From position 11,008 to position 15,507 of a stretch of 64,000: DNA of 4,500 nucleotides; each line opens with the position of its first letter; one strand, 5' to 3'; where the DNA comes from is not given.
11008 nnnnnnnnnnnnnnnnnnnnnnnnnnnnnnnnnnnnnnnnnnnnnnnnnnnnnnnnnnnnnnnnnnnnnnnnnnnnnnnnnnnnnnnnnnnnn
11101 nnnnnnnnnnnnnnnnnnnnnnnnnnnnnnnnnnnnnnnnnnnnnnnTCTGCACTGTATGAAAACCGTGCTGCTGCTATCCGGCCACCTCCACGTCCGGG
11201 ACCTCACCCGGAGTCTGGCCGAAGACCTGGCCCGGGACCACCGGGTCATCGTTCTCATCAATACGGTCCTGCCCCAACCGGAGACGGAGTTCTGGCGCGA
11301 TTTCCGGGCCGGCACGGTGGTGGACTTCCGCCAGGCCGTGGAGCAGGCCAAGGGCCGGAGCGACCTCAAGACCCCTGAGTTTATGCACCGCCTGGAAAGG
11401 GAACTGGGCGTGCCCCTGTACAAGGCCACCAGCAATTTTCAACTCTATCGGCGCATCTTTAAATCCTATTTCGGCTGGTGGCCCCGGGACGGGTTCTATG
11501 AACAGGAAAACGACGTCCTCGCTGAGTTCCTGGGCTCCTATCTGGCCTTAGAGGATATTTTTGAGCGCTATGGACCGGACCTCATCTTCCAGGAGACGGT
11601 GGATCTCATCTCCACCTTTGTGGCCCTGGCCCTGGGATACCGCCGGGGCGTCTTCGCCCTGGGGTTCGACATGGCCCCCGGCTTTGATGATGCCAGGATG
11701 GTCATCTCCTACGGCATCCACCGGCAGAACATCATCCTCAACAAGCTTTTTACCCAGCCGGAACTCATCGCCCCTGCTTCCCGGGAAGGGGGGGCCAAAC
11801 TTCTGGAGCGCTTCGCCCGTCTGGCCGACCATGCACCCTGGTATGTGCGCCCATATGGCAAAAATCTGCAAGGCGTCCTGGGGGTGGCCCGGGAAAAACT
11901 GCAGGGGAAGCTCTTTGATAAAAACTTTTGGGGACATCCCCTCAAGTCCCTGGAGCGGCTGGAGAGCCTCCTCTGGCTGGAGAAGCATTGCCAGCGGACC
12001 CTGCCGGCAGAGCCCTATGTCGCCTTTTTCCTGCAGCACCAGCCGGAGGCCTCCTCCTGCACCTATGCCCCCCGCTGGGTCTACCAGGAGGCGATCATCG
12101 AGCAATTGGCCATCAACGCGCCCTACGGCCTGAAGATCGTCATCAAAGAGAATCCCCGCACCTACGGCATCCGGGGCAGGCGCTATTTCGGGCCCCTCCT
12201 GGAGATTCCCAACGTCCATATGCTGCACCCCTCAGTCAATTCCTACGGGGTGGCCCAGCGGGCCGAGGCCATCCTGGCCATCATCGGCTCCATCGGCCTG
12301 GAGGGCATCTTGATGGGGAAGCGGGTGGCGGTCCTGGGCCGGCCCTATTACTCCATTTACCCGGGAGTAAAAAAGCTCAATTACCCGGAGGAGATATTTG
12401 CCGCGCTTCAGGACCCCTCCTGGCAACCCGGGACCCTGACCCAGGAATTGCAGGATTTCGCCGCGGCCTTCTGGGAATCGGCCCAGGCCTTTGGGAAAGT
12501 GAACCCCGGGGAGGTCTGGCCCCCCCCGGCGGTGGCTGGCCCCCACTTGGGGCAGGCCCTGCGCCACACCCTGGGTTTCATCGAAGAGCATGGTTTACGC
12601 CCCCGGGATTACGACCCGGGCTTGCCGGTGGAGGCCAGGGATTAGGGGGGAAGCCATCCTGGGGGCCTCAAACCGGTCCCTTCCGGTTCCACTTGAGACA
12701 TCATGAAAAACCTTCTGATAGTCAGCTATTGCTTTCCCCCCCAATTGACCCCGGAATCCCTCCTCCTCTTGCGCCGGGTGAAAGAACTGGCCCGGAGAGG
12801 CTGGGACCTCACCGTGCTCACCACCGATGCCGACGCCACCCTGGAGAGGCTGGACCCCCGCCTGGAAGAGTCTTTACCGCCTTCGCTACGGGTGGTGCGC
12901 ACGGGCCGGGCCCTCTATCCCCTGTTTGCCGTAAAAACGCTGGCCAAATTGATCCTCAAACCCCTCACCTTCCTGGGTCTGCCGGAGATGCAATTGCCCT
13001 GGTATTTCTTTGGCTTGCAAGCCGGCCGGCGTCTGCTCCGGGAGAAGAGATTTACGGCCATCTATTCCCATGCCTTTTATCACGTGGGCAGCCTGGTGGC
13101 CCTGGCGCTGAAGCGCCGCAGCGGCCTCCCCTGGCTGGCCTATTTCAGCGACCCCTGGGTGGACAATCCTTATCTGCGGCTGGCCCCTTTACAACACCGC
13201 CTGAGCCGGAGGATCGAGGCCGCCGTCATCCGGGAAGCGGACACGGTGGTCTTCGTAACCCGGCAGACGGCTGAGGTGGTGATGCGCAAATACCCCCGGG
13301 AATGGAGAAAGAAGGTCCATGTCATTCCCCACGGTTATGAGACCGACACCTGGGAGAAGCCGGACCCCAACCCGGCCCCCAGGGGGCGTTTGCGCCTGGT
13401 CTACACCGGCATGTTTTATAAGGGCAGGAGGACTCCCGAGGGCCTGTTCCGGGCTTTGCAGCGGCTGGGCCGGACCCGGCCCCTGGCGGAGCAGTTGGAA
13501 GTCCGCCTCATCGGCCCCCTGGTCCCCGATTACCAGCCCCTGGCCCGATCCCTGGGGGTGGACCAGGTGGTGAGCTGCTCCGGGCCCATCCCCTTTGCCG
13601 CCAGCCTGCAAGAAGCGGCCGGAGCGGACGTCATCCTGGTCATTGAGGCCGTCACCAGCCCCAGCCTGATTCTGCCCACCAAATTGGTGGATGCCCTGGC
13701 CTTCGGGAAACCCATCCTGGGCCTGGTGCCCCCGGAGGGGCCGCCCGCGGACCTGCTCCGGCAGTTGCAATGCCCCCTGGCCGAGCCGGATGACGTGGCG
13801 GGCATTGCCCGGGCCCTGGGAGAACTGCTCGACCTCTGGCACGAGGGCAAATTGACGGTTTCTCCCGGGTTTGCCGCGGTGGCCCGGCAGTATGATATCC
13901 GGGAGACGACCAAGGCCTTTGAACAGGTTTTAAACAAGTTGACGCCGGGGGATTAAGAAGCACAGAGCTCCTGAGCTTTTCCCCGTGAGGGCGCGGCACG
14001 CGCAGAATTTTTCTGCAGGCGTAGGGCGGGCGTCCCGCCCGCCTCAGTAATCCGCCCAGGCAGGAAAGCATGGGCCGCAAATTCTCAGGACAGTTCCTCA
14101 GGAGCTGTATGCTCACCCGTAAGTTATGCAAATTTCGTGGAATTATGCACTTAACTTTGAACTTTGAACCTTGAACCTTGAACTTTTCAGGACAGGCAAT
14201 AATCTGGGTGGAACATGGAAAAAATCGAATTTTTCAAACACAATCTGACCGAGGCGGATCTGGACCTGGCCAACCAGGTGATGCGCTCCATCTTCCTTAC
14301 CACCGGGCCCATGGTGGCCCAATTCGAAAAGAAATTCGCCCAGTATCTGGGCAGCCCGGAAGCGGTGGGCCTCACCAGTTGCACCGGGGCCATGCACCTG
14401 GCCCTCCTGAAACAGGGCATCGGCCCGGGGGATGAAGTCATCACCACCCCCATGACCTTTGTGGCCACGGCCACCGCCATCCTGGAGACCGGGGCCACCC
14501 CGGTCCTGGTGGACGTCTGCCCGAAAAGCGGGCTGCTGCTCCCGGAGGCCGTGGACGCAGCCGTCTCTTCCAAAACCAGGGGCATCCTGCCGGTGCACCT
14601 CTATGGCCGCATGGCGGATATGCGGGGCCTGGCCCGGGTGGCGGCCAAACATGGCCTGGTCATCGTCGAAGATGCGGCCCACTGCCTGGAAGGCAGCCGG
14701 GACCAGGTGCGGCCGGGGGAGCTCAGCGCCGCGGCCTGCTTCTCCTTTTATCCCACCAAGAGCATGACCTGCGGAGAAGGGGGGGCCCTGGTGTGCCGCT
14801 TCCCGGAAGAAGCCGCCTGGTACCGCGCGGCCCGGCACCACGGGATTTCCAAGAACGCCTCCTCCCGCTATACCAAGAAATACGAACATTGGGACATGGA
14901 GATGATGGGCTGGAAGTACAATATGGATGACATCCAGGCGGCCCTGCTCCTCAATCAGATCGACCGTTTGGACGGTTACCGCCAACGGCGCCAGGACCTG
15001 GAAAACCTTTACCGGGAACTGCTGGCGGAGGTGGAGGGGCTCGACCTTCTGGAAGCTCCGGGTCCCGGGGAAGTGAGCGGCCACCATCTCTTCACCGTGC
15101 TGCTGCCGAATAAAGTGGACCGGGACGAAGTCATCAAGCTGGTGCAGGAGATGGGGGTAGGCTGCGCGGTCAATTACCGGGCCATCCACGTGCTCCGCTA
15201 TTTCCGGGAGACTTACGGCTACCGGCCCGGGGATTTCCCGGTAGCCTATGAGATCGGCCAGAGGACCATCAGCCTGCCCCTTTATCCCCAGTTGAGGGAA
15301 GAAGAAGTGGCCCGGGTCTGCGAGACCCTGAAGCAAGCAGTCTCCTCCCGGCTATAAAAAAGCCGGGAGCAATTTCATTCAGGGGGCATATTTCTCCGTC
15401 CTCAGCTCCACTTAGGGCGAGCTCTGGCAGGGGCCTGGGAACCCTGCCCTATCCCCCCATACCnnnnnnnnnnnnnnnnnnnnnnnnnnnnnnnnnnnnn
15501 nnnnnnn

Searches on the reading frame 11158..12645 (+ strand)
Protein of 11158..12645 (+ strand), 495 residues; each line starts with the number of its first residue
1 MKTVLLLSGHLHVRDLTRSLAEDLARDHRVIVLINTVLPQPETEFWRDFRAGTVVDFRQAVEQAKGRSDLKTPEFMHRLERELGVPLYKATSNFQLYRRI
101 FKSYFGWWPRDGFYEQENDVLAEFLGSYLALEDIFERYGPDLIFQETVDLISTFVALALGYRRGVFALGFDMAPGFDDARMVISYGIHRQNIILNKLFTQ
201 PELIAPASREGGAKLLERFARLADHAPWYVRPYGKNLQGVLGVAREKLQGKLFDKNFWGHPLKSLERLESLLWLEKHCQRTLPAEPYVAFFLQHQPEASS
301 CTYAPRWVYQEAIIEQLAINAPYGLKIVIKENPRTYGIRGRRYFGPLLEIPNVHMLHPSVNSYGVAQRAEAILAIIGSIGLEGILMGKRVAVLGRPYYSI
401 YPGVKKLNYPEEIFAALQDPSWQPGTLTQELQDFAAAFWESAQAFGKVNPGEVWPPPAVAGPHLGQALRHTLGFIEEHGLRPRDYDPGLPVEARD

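Call 93: search_protein_families(library=pfam, proteins=[window:11158-12645:+], max_evalue=0.0001)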
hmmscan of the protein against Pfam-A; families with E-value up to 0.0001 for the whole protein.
window:11158-12645:+ (495 aa): 1 family
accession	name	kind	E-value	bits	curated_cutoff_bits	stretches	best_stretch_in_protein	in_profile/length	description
PF05159.20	Capsule_synth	-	7.8e-08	32.6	20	1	311-403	174-270/310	Capsule polysaccharide biosynthesis protein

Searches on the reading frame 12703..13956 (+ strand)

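Call 93: search_protein_families(library=pfam, proteins=[window:12703-13956:+], max_evalue=0.0001)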
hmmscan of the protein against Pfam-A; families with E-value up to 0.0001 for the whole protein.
window:12703-13956:+ (417 aa): 2 families
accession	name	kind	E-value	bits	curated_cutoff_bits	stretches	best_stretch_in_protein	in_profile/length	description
PF13579.12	Glyco_trans_4_4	-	7.6e-16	59.3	29.7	1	26-211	11-158/158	Glycosyl transferase 4-like domain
PF13439.12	Glyco_transf_4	-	3.2e-15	57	28.5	1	26-215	12-169/170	Glycosyltransferase Family 4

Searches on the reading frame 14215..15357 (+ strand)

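Call 93: search_protein_families(library=pfam, proteins=[window:14215-15357:+], max_evalue=0.0001)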
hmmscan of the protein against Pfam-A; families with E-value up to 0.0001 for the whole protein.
window:14215-15357:+ (380 aa): 2 families
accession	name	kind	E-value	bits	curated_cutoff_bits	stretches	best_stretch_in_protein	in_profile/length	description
PF01041.23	DegT_DnrJ_EryC1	-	1.4e-109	367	19.8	1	12-372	4-359/360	DegT/DnrJ/EryC1/StrS aminotransferase family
PF00155.27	Aminotran_1_2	-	3.6e-05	23.6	19.7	0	32-156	42-188/361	Aminotransferase class I and II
